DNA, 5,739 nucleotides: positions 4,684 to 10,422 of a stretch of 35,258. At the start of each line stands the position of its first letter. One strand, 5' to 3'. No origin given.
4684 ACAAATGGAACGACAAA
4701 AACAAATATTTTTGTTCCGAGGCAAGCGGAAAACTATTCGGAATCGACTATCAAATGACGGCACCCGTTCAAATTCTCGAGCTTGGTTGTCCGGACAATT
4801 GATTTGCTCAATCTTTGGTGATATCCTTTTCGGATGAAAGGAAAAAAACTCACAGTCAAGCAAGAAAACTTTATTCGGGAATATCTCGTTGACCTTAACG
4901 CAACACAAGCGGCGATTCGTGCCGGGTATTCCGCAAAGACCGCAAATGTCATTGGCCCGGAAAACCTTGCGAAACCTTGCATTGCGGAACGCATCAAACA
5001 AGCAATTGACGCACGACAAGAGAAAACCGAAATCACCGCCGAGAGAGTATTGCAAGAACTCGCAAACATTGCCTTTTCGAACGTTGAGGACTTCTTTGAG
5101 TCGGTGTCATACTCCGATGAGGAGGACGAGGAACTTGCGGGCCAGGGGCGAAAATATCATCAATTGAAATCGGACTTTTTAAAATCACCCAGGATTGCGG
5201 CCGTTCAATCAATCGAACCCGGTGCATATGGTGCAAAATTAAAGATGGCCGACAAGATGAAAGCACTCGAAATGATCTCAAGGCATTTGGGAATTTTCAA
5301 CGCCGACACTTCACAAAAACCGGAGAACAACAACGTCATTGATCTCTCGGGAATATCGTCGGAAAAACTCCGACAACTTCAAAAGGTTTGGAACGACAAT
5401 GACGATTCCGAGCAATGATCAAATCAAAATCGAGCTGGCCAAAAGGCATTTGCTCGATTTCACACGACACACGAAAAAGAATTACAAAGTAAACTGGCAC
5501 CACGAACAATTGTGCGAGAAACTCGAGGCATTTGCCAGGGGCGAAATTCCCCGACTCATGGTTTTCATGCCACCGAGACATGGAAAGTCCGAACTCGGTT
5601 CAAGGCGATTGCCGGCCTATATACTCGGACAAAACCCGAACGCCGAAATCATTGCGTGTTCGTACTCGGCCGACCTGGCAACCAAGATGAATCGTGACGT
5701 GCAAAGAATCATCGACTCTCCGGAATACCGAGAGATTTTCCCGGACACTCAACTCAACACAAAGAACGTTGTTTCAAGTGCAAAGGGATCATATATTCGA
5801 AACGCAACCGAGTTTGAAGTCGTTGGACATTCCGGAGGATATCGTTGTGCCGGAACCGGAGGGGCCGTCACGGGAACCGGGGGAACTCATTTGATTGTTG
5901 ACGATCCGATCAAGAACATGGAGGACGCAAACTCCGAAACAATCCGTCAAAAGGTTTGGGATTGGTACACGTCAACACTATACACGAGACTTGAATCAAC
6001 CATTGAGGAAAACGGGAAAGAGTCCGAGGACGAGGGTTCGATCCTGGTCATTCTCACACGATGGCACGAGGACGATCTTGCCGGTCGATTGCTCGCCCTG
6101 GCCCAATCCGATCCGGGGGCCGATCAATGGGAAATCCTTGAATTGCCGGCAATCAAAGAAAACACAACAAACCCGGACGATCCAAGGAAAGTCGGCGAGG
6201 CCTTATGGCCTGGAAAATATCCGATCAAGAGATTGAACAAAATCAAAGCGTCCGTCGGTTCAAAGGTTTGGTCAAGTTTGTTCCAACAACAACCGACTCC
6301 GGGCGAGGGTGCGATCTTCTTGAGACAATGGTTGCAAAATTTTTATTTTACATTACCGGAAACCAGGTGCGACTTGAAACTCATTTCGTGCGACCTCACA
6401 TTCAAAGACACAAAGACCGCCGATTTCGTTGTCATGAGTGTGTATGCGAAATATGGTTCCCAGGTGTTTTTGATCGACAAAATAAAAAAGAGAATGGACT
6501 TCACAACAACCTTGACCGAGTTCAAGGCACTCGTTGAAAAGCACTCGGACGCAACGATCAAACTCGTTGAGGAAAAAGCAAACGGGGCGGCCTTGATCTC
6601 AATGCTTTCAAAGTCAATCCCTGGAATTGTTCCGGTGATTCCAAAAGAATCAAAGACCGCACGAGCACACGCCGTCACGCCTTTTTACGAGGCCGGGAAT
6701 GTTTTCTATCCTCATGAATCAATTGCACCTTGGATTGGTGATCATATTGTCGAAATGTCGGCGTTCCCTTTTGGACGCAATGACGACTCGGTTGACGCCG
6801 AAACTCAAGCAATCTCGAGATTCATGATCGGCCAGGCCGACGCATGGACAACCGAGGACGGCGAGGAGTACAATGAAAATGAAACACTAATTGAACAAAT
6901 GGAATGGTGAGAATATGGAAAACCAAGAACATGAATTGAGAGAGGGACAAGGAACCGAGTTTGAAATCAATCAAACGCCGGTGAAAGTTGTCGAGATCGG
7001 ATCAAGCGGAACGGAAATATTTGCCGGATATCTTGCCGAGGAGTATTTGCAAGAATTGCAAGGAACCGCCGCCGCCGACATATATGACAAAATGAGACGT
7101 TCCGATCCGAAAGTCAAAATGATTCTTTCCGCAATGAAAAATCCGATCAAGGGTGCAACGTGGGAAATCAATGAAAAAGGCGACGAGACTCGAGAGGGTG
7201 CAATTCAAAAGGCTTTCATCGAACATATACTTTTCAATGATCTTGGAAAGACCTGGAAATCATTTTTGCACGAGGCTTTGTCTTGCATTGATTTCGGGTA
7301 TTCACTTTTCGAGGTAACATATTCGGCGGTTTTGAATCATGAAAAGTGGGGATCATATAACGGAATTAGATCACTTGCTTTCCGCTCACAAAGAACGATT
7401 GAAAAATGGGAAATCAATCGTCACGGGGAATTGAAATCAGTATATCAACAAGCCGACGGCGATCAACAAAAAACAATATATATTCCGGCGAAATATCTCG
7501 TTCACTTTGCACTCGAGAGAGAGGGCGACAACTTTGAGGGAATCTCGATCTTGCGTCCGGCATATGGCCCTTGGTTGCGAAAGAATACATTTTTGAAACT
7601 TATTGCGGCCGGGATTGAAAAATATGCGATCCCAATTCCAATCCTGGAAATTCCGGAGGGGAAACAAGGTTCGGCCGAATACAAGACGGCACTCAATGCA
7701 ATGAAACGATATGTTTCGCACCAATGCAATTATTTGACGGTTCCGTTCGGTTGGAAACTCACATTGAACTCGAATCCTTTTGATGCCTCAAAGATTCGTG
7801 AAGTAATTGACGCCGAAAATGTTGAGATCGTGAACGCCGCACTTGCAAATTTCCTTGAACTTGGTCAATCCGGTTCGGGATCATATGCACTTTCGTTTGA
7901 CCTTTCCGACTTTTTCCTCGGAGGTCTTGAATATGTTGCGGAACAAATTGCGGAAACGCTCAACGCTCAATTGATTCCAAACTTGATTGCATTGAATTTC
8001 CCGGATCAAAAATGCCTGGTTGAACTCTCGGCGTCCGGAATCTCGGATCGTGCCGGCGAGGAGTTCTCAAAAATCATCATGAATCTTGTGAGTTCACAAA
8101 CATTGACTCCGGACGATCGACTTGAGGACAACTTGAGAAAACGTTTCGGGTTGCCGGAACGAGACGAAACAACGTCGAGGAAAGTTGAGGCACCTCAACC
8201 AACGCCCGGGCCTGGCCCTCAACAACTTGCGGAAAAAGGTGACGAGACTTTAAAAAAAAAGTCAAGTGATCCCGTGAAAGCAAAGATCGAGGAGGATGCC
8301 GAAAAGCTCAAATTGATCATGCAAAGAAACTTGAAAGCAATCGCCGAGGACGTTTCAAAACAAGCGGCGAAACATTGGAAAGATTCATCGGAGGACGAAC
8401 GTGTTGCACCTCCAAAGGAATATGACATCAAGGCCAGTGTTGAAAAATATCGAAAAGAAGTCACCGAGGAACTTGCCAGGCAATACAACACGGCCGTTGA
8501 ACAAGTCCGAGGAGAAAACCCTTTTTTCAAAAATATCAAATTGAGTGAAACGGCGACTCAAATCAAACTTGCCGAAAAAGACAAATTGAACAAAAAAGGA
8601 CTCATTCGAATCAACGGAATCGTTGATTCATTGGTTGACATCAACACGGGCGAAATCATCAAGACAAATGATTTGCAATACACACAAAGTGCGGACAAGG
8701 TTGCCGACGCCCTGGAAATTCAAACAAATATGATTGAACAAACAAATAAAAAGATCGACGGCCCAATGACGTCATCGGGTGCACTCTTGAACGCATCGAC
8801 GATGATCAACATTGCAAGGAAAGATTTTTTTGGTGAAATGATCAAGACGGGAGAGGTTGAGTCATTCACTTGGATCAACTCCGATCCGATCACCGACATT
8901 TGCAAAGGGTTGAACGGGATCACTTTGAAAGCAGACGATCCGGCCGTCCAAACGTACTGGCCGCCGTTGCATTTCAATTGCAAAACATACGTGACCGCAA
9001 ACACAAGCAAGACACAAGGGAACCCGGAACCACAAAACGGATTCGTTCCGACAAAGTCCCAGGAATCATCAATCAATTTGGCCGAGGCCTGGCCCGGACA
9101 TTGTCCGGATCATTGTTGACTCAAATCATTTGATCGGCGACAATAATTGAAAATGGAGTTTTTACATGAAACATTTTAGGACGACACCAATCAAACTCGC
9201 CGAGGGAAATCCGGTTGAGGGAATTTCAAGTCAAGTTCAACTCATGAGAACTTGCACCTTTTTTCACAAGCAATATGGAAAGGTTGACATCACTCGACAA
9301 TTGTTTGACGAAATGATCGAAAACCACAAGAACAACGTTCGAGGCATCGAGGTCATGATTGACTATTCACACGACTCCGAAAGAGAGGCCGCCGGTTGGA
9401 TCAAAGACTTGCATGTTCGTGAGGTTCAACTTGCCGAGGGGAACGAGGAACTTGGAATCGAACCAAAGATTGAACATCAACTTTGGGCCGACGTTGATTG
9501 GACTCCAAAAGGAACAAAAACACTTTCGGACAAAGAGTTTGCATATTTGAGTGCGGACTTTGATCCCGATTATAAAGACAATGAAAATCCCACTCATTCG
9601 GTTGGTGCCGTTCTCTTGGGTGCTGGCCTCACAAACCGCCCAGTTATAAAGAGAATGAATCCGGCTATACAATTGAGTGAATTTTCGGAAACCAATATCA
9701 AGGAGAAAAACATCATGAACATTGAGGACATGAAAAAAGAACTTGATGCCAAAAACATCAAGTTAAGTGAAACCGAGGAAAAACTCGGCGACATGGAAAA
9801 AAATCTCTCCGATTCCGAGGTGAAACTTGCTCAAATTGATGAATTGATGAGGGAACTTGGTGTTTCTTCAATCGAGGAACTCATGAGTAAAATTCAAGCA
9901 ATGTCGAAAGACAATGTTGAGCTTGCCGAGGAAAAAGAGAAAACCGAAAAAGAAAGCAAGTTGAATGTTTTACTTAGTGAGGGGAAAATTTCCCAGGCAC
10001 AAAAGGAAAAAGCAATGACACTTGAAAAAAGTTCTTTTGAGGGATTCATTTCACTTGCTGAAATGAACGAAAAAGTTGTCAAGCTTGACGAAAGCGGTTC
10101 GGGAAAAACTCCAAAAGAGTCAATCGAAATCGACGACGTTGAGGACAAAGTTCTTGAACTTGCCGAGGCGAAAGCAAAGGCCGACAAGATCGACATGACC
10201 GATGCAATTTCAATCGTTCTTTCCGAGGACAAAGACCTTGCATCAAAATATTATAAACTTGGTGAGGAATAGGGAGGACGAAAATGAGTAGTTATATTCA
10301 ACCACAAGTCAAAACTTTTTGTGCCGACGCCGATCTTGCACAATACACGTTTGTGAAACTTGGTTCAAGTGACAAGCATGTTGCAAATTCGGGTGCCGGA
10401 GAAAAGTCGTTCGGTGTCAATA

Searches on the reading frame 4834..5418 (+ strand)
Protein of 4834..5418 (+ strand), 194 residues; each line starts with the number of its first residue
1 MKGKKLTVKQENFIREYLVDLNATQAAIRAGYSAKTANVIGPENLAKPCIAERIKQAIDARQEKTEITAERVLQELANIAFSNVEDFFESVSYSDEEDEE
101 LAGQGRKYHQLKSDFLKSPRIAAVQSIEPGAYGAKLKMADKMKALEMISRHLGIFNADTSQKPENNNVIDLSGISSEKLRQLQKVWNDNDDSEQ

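Call 73: find_related_loci(query=window:4834-5418:+, collection=viral_contigs, flank=1500)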
Query window:4834-5418:+ (194 aa) in viral_contigs; peptide patterns used: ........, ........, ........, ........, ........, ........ (x = any residue, [..] = any of these).
16 stretches matched a pattern; 10 encode a relative of the query (tblastn E <= 1e-3); 10 distinct loci.
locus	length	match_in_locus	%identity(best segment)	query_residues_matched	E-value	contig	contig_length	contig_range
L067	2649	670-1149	41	6-177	1e-32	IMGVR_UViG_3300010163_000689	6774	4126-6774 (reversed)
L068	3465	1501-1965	34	6-152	2e-16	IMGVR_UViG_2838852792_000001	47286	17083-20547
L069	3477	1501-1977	30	6-194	3e-16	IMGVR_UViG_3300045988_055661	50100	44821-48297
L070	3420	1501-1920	31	6-161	7e-16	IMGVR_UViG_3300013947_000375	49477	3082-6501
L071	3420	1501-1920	31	6-161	4e-15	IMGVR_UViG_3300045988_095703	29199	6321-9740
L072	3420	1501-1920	31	6-161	3e-14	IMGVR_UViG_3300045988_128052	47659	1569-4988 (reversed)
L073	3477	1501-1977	30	6-193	5e-13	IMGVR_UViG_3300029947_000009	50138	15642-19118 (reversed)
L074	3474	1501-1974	29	6-193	2e-12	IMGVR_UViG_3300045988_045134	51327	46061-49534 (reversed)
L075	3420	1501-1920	31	6-161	3e-12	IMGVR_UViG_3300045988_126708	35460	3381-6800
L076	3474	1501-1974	30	6-193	2e-12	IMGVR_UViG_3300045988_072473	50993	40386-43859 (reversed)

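Call 85: search_protein_families(library=pfam, max_evalue=0.001, proteins=[window:4834-5418:+])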
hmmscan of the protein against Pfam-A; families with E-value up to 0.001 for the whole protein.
window:4834-5418:+ (194 aa): 1 family
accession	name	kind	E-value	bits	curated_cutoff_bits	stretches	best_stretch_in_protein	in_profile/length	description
PF03592.21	Terminase_2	-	3.3e-38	131.9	26.1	1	6-159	1-135/141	Terminase small subunit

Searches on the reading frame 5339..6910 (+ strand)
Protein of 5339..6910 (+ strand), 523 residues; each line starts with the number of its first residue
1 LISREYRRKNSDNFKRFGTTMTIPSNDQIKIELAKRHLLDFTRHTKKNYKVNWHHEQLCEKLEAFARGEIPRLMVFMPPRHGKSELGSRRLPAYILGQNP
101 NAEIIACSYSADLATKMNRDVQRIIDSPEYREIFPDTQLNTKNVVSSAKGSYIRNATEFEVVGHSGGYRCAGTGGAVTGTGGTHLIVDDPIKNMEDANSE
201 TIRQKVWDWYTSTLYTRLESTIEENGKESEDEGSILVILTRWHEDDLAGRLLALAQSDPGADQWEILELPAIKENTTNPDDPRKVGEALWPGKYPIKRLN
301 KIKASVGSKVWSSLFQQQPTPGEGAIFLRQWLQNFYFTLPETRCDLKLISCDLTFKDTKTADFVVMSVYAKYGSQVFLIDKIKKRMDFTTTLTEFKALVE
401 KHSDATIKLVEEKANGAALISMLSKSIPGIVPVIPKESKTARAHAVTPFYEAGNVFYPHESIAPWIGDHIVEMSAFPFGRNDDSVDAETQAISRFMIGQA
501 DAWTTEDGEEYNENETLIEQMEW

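Call 9: search_protein_families(library=pfam, max_evalue=0.001, proteins=[window:5339-6910:+])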
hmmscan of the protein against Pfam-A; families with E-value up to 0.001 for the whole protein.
window:5339-6910:+ (523 aa): 2 families
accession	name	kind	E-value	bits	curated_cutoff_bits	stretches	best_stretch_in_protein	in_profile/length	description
PF03237.21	Terminase_6N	-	5.6e-16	59.3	22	1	77-273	4-165/215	Terminase large subunit, T4likevirus-type, N-terminal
PF17289.8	Terminase_6C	-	1.5e-08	35.2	22.6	1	351-493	3-153/155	Terminase RNaseH-like domain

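Call 75: find_related_loci(query=window:5339-6910:+, collection=viral_contigs, flank=2500)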
Query window:5339-6910:+ (523 aa) in viral_contigs; peptide patterns used: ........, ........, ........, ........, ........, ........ (x = any residue, [..] = any of these).
33 stretches matched a pattern; 27 encode a relative of the query (tblastn E <= 1e-3); 27 distinct loci.
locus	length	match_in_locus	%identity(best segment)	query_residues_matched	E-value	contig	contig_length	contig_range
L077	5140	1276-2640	54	34-501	3e-175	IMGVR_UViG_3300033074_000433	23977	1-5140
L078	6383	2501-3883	54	31-503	2e-166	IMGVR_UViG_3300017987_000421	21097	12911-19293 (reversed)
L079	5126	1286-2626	53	34-493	7e-155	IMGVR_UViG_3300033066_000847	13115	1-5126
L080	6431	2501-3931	46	15-495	2e-129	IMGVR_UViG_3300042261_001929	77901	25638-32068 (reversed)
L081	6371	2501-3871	41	18-495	4e-108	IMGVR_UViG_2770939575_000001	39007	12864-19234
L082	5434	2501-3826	39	24-495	3e-98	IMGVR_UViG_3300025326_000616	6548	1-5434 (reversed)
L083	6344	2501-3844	40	34-487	3e-95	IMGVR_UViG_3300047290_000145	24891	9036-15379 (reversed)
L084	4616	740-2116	39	28-504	1e-93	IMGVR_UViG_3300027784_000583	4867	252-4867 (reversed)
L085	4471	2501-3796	38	25-486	7e-89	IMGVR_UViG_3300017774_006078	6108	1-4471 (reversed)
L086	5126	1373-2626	38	34-486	2e-87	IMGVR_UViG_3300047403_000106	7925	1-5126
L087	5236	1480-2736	38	34-487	2e-87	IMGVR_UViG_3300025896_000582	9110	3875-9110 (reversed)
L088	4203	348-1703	38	34-516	6e-87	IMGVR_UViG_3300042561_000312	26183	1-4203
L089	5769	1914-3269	37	34-516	5e-87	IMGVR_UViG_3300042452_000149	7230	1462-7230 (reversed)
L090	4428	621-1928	38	25-496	7e-86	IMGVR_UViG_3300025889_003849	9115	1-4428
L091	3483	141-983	48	30-321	1e-85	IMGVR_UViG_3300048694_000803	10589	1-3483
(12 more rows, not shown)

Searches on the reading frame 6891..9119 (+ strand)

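Call 9: search_protein_families(library=pfam, max_evalue=0.001, proteins=[window:6891-9119:+])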
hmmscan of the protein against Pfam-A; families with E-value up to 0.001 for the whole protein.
window:6891-9119:+ (742 aa): 3 families
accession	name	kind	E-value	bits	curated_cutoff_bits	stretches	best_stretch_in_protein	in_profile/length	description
PF06074.18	Portal_Mu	-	6.5e-39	134.6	23.9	1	63-420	2-335/336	Portal protein of Mu bacteriophage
PF21919.2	P23-45_portal_barrel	-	5.7e-13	48.7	27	1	191-378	184-373/448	Phage P23-45 portal protein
PF04233.19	Phage_Mu_F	-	9.3e-05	23.6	29.6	1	634-701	43-111/112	Phage Mu protein F like protein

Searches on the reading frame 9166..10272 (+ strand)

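Call 9: search_protein_families(library=pfam, max_evalue=0.001, proteins=[window:9166-10272:+])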
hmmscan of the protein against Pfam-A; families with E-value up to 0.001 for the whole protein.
window:9166-10272:+ (368 aa): 1 family
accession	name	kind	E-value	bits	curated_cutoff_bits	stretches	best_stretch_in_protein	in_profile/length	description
PF10123.14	Mu-like_Pro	-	3.7e-25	89.6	25.2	1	39-318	21-301/330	Mu-like prophage I protein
